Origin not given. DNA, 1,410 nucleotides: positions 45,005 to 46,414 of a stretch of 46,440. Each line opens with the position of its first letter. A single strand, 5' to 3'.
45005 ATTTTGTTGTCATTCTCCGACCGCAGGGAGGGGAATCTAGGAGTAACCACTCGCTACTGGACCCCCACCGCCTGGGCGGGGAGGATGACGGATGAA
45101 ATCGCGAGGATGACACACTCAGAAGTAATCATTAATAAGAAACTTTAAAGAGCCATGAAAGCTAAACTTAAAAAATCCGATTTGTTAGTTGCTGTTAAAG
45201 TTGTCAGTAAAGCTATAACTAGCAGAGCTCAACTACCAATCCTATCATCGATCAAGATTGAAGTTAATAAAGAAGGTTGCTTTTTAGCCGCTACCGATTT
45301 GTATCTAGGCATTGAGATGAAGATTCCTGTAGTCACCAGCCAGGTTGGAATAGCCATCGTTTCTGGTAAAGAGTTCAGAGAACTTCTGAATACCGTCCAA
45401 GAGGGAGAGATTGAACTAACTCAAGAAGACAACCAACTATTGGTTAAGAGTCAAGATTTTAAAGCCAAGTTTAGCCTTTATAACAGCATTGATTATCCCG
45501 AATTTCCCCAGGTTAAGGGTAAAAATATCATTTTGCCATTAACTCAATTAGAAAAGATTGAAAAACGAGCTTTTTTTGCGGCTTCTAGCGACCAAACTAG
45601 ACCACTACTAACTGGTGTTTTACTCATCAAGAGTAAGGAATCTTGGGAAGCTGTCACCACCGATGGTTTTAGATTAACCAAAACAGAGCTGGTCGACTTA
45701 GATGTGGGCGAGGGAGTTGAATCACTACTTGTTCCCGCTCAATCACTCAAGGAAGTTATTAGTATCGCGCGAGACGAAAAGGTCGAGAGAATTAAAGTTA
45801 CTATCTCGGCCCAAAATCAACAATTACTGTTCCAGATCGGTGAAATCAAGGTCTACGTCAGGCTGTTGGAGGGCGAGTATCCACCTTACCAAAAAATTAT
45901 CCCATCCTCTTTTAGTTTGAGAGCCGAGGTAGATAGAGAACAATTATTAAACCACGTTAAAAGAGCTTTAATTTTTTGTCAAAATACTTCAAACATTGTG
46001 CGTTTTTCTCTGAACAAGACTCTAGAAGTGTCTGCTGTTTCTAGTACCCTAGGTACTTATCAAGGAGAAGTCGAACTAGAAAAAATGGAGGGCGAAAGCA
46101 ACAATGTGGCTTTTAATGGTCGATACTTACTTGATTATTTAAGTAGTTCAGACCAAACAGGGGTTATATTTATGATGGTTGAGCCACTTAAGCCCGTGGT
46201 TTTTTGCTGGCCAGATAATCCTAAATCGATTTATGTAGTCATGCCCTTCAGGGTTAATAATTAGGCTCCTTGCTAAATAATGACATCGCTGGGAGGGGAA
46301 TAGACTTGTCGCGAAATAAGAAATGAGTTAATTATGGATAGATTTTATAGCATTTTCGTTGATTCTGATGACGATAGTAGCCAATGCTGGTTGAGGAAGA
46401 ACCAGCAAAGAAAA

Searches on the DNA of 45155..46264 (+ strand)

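Call 51: search_dna_similar(query=L083:11147-11312:+, collection=plasmids, mode=distant, max_evalue=0.01, max_rows=15)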
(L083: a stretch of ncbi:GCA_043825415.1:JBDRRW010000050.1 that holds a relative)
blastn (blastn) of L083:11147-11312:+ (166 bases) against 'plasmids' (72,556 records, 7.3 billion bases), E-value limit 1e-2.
No match.
